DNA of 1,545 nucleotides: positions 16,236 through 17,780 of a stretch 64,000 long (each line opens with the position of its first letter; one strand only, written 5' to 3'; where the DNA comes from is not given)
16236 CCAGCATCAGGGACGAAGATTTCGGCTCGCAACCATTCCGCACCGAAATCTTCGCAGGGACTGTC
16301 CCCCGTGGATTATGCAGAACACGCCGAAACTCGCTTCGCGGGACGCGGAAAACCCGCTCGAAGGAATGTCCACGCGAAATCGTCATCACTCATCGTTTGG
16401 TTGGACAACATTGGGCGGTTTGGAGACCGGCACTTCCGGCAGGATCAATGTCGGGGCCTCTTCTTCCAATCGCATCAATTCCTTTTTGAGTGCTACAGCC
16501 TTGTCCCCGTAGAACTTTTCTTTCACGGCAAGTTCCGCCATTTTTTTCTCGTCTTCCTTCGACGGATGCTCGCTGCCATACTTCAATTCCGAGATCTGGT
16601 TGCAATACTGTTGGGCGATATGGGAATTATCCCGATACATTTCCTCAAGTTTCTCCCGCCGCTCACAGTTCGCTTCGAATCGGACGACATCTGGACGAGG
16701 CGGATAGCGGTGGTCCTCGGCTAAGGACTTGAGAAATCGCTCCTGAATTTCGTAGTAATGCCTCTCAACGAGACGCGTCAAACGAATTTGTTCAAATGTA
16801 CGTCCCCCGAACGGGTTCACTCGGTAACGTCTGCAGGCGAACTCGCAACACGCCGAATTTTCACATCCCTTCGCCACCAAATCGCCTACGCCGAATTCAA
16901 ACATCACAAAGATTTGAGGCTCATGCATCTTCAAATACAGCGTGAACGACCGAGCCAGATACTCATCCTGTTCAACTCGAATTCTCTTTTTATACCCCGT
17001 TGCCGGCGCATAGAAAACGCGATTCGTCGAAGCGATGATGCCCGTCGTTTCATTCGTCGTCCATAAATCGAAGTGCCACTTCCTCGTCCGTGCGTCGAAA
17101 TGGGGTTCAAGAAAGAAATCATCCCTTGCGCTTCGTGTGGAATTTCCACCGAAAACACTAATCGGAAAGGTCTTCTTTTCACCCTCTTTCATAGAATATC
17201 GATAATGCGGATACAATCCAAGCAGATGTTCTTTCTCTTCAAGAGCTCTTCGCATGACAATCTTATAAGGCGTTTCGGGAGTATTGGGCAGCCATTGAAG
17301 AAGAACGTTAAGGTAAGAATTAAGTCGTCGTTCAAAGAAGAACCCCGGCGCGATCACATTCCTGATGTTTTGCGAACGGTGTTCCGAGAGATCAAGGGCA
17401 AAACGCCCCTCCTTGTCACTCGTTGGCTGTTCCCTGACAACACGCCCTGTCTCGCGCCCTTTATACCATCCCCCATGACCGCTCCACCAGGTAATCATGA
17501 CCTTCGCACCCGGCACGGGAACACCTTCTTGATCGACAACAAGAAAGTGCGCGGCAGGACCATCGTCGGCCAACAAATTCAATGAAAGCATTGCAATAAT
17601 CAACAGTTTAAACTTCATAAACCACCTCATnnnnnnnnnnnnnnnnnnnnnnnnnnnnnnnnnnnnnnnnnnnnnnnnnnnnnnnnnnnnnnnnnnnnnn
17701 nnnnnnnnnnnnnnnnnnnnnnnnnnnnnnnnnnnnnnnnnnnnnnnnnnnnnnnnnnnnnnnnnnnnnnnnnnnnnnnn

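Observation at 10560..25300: Low-GC ~14.7 kb island organised like a polymorphic-toxin / tandem-immunity / orphan-tip locus, with no recognisable dedicated secretion-system marker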

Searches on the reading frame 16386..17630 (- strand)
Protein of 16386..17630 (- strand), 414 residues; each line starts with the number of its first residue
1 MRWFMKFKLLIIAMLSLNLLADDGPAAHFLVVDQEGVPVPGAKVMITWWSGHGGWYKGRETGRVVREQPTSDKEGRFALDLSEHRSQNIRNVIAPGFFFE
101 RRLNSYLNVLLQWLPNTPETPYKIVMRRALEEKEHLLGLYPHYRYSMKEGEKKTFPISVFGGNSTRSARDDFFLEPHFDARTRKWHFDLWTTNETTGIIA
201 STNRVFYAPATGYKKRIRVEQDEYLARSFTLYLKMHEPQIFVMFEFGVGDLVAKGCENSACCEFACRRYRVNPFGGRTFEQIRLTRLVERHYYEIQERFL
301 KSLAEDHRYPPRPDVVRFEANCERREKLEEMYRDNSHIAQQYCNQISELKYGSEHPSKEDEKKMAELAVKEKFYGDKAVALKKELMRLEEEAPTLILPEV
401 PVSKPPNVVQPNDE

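Call 4: search_protein_families(library=pfam, proteins=[window:16386-17630:-], max_evalue=0.1)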
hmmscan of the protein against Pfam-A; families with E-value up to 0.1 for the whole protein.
window:16386-17630:- (414 aa): 2 families
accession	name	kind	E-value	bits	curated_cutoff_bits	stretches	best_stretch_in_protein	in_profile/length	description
PF13620.12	CarboxypepD_reg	-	0.027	15.2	32.3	1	31-81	6-45/82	Carboxypeptidase regulatory-like domain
PF13115.11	YtkA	-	0.07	14.2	25.9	0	27-53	24-50/85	YtkA-like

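Call 5: search_protein_families(library=ncbifam, proteins=[window:16386-17630:-], max_evalue=0.1)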
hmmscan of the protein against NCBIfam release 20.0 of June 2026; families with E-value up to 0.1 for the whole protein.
window:16386-17630:- (414 aa): 0 families

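Call 8: search_solved_structures(query=window:16386-17630:-, max_evalue=1)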
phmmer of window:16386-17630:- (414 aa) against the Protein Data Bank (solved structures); distinct sequences matched with E-value up to 1: 0.

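Call 11: find_homologous_proteins(query=window:16386-17630:-)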
Query window:16386-17630:- (414 aa): 1 proteins with E <= 0.001 among 3905 candidates.
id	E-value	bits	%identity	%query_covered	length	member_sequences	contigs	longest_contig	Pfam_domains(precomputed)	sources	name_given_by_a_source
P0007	3.6e-255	865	92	98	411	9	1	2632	-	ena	-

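Call 23: search_protein_representatives(alignment_id=A1)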
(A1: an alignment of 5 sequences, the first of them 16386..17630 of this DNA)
Query: 5 sequences, 416 profile positions. Proteins with E-value up to 0.001 (for the whole library): 396; up to 1e-10: 168; up to 1e-30: 25. The best 150 are listed.
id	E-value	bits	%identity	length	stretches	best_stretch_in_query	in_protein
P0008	3.8e-190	648.9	-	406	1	1-416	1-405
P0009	8.0e-184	628.1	-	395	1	1-404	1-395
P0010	3.1e-108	379.0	-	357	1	4-334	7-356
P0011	3.4e-97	342.7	-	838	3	25-355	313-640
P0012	1.0e-88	314.8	-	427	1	8-408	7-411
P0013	8.0e-87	308.5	-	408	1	6-405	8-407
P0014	8.1e-86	305.2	-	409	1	1-411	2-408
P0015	2.5e-83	297.0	-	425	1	1-411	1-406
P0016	7.9e-83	295.4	-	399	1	5-406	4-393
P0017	1.4e-77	278.1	-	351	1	83-407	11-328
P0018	3.6e-76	273.4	-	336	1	83-410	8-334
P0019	1.8e-73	264.5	-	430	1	7-408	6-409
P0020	4.6e-66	240.2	-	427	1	23-404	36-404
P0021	1.4e-65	238.5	-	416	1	8-404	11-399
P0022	2.7e-65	237.6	-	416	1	5-409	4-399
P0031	3.0e-34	135.3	-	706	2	21-357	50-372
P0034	6.1e-30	121.2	-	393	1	27-357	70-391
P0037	1.1e-27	113.7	-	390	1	24-348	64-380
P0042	4.6e-25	105.1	-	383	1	27-326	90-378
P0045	1.1e-24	103.8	-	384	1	27-353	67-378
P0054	2.0e-21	93.1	-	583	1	17-374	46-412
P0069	2.7e-19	86.1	-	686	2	27-329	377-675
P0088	1.8e-17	80.1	-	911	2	27-306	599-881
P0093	1.8e-16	76.8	-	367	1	27-327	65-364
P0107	6.5e-15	71.7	-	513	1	27-330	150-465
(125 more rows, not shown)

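Call 24: search_protein_families(library=pfam, proteins=[P0011, P0020, P0031, P0034, P0037, P0042, P0054, P0069, P0088, P0107], max_evalue=0.01)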
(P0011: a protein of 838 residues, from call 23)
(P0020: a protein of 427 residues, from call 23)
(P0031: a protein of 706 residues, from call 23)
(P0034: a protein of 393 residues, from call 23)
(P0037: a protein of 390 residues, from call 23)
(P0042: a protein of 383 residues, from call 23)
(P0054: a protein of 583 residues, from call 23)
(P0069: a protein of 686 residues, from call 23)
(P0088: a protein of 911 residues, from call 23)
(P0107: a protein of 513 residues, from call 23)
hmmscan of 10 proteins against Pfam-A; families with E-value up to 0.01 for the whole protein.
P0011 (838 aa): 1 family
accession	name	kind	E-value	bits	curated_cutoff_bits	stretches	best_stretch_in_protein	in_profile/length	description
PF13620.12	CarboxypepD_reg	-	0.00014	22.6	32.3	0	314-331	5-22/82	Carboxypeptidase regulatory-like domain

P0020 (427 aa): 0 families

P0031 (706 aa): 3 families
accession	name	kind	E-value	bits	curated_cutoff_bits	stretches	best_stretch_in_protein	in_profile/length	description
PF13620.12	CarboxypepD_reg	-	3.4e-08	34.2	32.3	0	51-124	1-64/82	Carboxypeptidase regulatory-like domain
PF02369.22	Big_1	-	3.1e-05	24.4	34.9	0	43-105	12-68/93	Bacterial Ig-like domain (group 1)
PF24107.1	DUF7382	-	6.8e-05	23.1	27.4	0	46-72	16-42/65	Domain of unknown function (DUF7382)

P0034 (393 aa): 2 families
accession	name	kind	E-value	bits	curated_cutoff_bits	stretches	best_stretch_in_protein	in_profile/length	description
PF13620.12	CarboxypepD_reg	-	0.00011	23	32.3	1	68-137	4-63/82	Carboxypeptidase regulatory-like domain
PF16342.10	DUF4972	-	0.0065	16.8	28.8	0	319-392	43-115/128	Domain of unknown function (DUF4972)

P0037 (390 aa): 1 family
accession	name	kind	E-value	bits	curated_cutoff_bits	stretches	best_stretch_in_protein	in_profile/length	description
PF13620.12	CarboxypepD_reg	-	0.0029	18.4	32.3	1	63-113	2-43/82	Carboxypeptidase regulatory-like domain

P0042 (383 aa): 1 family
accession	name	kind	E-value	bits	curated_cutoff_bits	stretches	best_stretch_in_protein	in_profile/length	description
PF13620.12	CarboxypepD_reg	-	0.0031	18.3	32.3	1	86-159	2-66/82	Carboxypeptidase regulatory-like domain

P0054 (583 aa): 6 families
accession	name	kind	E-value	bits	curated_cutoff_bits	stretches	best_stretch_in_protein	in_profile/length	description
PF07719.23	TPR_2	-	2.6e-06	27.5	27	1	425-455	3-33/34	Tetratricopeptide repeat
PF13432.12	TPR_16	-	3.4e-06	27.8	32.7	1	391-446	1-54/65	Tetratricopeptide repeat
PF13428.12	TPR_14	-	4.1e-06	27.4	23.5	0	425-466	3-43/44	Tetratricopeptide repeat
PF13181.12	TPR_8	-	0.00048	20.5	25.7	0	425-451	3-29/34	Tetratricopeptide repeat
PF00515.34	TPR_1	-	0.0017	18.5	27.8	0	425-454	3-32/34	Tetratricopeptide repeat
PF13424.12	TPR_12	-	0.0079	16.8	30.1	0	423-485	3-72/77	Tetratricopeptide repeat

P0069 (686 aa): 3 families
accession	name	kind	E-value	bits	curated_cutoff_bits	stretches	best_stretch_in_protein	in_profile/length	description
PF13620.12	CarboxypepD_reg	-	9.2e-10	39.2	32.3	1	374-443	3-60/82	Carboxypeptidase regulatory-like domain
PF15976.11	CooC_C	-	0.0028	18.1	29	0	371-390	17-36/93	CS1-pili formation C-terminal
PF00775.27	Dioxygenase_C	-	0.0032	17.4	27.3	0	35-69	15-49/182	Dioxygenase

P0088 (911 aa): 6 families
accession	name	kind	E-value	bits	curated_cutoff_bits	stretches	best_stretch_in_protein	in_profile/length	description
PF13620.12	CarboxypepD_reg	-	1.7e-10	41.5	32.3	1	275-327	4-47/82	Carboxypeptidase regulatory-like domain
PF00775.27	Dioxygenase_C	-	1.2e-06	28.6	27.3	0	269-324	28-90/182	Dioxygenase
PF13715.12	CarbopepD_reg_2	-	3.7e-05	24.1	32.2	0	596-654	2-48/88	CarboxypepD_reg-like domain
PF02369.22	Big_1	-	0.00011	22.7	34.9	0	276-323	24-65/93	Bacterial Ig-like domain (group 1)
PF20598.4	DUF6795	-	0.00057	20.6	27.4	0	597-649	3-48/103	Domain of unknown function (DUF6795)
PF24107.1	DUF7382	-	0.0029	17.9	27.4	0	277-305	26-54/65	Domain of unknown function (DUF7382)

P0107 (513 aa): 2 families
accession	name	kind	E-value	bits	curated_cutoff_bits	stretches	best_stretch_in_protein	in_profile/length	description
PF13620.12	CarboxypepD_reg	-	3.2e-06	27.8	32.3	1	148-211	4-60/82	Carboxypeptidase regulatory-like domain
PF20598.4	DUF6795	-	0.0057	17.4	27.4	0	151-194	5-46/103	Domain of unknown function (DUF6795)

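Call 25: list_cluster_members(proteins=[P0034, P0037, P0042, P0045, P0012, P0020, P0031, P0054, P0069, P0088])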
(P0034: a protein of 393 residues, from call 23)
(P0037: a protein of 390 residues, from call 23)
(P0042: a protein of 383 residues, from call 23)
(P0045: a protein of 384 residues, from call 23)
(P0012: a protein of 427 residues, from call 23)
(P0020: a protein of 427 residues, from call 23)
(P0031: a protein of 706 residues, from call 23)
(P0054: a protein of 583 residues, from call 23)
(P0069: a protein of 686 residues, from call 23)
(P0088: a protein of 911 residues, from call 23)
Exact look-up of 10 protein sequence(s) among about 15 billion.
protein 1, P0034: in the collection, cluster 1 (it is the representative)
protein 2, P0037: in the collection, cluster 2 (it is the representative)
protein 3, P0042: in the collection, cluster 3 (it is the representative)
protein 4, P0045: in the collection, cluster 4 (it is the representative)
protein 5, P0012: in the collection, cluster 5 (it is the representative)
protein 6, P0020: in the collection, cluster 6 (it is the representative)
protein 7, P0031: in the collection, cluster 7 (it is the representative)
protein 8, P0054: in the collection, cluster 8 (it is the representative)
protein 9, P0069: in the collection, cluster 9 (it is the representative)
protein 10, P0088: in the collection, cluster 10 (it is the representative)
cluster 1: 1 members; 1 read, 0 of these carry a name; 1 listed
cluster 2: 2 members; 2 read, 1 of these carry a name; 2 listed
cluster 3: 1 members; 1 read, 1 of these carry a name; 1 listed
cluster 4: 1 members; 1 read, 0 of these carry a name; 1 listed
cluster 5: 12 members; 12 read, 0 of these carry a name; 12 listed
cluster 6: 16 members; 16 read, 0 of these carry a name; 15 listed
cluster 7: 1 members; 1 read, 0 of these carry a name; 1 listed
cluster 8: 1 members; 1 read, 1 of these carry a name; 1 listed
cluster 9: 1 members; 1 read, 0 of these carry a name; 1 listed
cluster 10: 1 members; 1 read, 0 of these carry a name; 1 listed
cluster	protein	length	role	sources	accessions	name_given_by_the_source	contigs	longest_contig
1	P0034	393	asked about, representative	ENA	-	-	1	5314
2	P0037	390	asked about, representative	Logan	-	-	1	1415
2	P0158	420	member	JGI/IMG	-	hypothetical protein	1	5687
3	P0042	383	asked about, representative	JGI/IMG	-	hypothetical protein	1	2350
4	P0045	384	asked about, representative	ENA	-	-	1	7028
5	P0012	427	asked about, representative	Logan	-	-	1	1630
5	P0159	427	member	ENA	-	-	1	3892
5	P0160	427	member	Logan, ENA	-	-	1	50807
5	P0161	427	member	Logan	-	-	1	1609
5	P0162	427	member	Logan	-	-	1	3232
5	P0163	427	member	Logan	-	-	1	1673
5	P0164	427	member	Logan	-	-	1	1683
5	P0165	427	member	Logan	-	-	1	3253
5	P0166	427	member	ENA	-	-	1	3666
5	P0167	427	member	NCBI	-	-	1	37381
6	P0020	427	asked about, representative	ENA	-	-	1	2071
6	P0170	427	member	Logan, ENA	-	-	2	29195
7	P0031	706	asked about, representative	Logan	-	-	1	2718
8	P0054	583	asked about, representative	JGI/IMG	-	hypothetical protein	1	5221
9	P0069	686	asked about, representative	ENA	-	-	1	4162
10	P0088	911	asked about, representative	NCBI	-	-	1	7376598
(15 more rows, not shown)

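Call 26: find_related_loci(query=A1, collection=genome_contigs, flank=10000)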
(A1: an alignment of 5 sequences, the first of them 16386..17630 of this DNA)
Query A1 (414 aa) in genome_contigs; peptide patterns used: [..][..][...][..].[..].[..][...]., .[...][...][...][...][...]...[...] (x = any residue, [..] = any of these).
54 stretches matched a pattern; 1 encode a relative of the query (tblastn E <= 1e-3); 1 distinct loci.
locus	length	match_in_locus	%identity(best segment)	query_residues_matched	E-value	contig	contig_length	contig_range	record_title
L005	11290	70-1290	32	4-414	2e-50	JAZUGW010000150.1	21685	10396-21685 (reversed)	MAG: Kiritimatiellia bacterium isolate T1900045282_TH20190052.MAGScoT_cleanbin_000029 SGB_5952_k141_1911326, whole genom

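Call 30: find_homologous_proteins(query=A1, max_evalue=0.001)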
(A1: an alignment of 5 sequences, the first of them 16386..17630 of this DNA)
Query A1 (5 sequences) (414 aa, profile of the alignment): 4 proteins with E <= 0.001 among 8000 candidates.
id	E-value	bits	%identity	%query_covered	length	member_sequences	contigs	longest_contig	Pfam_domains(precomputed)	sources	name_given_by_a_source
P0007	1.2e-192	659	92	98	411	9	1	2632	-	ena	-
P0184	3.0e-173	595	30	94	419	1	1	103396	-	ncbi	-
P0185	1.3e-151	524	29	90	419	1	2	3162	-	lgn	-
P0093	5.6e-16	77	23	70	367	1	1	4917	-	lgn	-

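Call 31: find_encoding_contigs(protein=P0184, flank=10000)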
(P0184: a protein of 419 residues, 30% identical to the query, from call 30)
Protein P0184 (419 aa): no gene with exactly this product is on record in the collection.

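Call 32: find_encoding_contigs(protein=P0093, flank=5000)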
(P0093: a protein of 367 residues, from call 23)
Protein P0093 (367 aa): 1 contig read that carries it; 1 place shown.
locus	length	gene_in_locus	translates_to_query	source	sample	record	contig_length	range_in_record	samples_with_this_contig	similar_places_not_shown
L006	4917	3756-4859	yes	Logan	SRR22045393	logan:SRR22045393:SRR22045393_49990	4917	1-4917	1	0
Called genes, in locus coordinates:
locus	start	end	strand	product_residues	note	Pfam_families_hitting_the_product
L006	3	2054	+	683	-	?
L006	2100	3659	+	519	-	PF02310:B12-binding, PF04055:Radical_SAM, PF13311:DUF4080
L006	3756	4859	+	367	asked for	-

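Call 46: predict_structure(alignment_id=A2)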
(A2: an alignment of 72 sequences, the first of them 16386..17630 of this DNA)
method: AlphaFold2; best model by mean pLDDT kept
length: 414 residues; sequences in the alignment: 72
mean_pLDDT: 90.6   pTM: 0.84
mean pLDDT of the five models: 90.6, 89.8, 89.6, 89.4, 89.3
residues with pLDDT >= 90: 315; 70-90: 64; 50-70: 30; < 50: 5
segments of 3 or more residues with pLDDT < 50: 163-165
pLDDT, mean of each block of 10 residues (from residue 1): 77 83 80 97 93 59 89 96 83 97 85 84 96 94 92 95 65 97 97 95 96 98 96 94 95 89 96 97 94 92 94 95 98 98 98 97 98 98 98 93 63 50
secondary structure, 60 per line:
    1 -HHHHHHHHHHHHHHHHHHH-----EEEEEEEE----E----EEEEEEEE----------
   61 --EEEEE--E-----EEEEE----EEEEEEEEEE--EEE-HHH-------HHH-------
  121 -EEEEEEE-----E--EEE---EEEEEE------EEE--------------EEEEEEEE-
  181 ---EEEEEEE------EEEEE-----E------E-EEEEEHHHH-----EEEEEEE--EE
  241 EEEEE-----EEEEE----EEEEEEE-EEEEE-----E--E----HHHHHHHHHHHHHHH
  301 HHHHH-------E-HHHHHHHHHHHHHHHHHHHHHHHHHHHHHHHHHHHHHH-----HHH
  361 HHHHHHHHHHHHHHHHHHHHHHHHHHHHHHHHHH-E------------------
elements in order: H2-20 E26-33 E43-50 E63-67 E76-80 E85-94 E97-99 E122-128 E137-139 E143-148 E155-157 E172-179 E184-190 E197-201 E216-220 H221-224 E230-236 E239-245 E251-255 E260-266 E268-272 H286-305 H315-352 H358-394

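Call 50: fold_search(model_id=the predicted structure, library=pdb)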
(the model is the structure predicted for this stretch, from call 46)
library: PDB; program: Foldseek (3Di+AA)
matches with E <= 10: 583; with E <= 0.001: 0
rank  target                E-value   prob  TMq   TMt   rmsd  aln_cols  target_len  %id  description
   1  1tmx_A                5.0e-03  1.00  0.15  0.20  10.5       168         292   17  Crystal structure of hydroxyquinol 1,2-dioxygenase from Nocardioides Simplex 3E (released 2005-03-22)
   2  2boy_B                7.1e-03  0.99  0.16  0.24  10.2       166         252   17  Crystal structure of 3-ChloroCatechol 1,2-Dioxygenase from Rhodococcus Opacus 1CP (released 2006-08-24)
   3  4ilv_A                7.9e-03  0.96  0.14  0.32   9.8       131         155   16  Structure of the dioxygenase domain of SACTE_2871, a novel dioxygenase carbohydrate-binding protein fusion from the ce (released 2013-05-15)
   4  2boy_A                8.4e-03  0.98  0.15  0.23  10.4       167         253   18  Crystal structure of 3-ChloroCatechol 1,2-Dioxygenase from Rhodococcus Opacus 1CP (released 2006-08-24)
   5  2boy_E                1.0e-02  0.99  0.16  0.24  10.2       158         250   18  Crystal structure of 3-ChloroCatechol 1,2-Dioxygenase from Rhodococcus Opacus 1CP (released 2006-08-24)
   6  2buv_B                1.1e-02  0.99  0.11  0.18  10.5        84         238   23  Crystal Structure Of Protocatechuate 3,4-Dioxygenase from Acinetobacter Sp. ADP1 Mutant R457S in Complex with Protocat (released 2006-09-04)
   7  2boy_F                1.2e-02  0.98  0.15  0.23  10.5       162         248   17  Crystal structure of 3-ChloroCatechol 1,2-Dioxygenase from Rhodococcus Opacus 1CP (released 2006-08-24)
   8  3n9t                  1.4e-02  0.99  0.15  0.21  11.4       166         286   18  Cryatal structure of Hydroxyquinol 1,2-dioxygenase from Pseudomonas putida DLL-E4 (released 2010-08-04)
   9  1ykm_B                1.4e-02  0.97  0.11  0.18  10.8        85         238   22  Protocatechuate 3,4-Dioxygenase Y408E mutant (released 2005-08-16)
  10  3pcd_M                1.4e-02  0.92  0.14  0.23  10.9       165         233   16  PROTOCATECHUATE 3,4-DIOXYGENASE Y447H MUTANT (released 1998-05-27)
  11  2boy_C                1.5e-02  0.99  0.16  0.24  10.1       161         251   17  Crystal structure of 3-ChloroCatechol 1,2-Dioxygenase from Rhodococcus Opacus 1CP (released 2006-08-24)
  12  8r2w_A                1.5e-02  0.90  0.12  0.17  11.8       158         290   18  Crystal structure of hydroxyquinol-1,2-dioxygenase from Trametes versicolor (TvHDX1) (released 2024-11-13)
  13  6l9v_B                1.5e-02  0.82  0.12  0.30  10.4       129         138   10  Crystal structure of mouse TIFA (T9D/C36S mutant) (released 2020-04-01)
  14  4zgi                  1.5e-02  0.69  0.15  0.35  12.0       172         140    9  Structure of Truncated Human TIFA (released 2015-10-14)
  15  7woi_A                1.5e-02  0.15  0.13  0.12  27.0       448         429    9  Structure of the shaft pilin Spa2 from Corynebacterium glutamicum (released 2023-01-25)
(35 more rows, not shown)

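Call 51: find_encoding_contigs(protein=P0160, flank=10000, max_places=3)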
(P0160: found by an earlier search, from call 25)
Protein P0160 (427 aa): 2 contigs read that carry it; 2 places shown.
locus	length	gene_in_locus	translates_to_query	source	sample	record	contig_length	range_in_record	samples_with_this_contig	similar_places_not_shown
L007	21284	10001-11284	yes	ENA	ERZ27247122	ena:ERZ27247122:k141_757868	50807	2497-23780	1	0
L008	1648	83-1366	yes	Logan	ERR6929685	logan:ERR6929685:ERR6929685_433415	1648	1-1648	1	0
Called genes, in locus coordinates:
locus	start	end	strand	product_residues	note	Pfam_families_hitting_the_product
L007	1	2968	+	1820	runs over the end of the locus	?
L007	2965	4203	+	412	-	-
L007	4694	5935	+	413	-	-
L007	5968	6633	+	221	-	-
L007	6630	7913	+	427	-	-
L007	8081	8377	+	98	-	-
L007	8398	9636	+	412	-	-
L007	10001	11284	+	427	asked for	-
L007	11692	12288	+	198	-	-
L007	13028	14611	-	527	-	-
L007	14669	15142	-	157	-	PF05932:CesT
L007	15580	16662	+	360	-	-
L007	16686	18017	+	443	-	PF02310:B12-binding (weak), PF04055:Radical_SAM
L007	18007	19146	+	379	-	PF13480:Acetyltransf_6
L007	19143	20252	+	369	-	PF04055:Radical_SAM, PF13353:Fer4_12 (weak)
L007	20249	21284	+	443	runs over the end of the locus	PF04055:Radical_SAM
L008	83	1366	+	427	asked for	-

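Call 59: search_protein_families(library=pfam, proteins=[L007:2-2968:+], max_evalue=1)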
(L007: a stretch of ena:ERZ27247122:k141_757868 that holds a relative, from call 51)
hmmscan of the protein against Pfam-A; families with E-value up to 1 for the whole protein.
L007:2-2968:+ (988 aa): 1 family
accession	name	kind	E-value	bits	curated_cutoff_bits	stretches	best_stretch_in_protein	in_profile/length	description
PF05990.18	DUF900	-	0.25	11.2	20.5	1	666-699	89-122/232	Alpha/beta hydrolase of unknown function (DUF900)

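Call 64: find_encoding_contigs(protein=P0007, flank=5000, max_places=4)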
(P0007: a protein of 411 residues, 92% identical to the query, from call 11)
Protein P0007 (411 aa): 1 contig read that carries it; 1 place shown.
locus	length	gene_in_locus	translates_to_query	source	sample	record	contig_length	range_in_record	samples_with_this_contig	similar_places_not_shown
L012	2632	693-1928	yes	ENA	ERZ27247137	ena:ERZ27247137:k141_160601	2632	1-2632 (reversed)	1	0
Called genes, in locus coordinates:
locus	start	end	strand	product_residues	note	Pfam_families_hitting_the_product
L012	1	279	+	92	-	?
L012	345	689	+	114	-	-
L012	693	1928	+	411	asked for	-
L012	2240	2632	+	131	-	?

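Call 77: find_encoding_contigs(protein=P0167, flank=10000, max_places=2)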
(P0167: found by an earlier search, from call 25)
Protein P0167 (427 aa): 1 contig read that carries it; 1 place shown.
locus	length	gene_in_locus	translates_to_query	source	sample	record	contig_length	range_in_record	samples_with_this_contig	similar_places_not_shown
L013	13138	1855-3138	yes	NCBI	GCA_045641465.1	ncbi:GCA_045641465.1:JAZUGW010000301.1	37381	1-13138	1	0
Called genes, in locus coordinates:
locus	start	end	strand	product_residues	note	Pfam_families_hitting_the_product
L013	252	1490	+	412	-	-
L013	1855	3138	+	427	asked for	-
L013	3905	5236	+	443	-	PF02310:B12-binding (weak), PF04055:Radical_SAM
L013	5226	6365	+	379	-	PF13480:Acetyltransf_6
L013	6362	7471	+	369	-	PF04055:Radical_SAM, PF13353:Fer4_12 (weak)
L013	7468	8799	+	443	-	PF04055:Radical_SAM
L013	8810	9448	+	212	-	-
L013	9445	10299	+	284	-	PF04909:Amidohydro_2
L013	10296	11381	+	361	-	PF04055:Radical_SAM, PF13353:Fer4_12 (weak)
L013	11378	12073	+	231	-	-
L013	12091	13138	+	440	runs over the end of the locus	PF04055:Radical_SAM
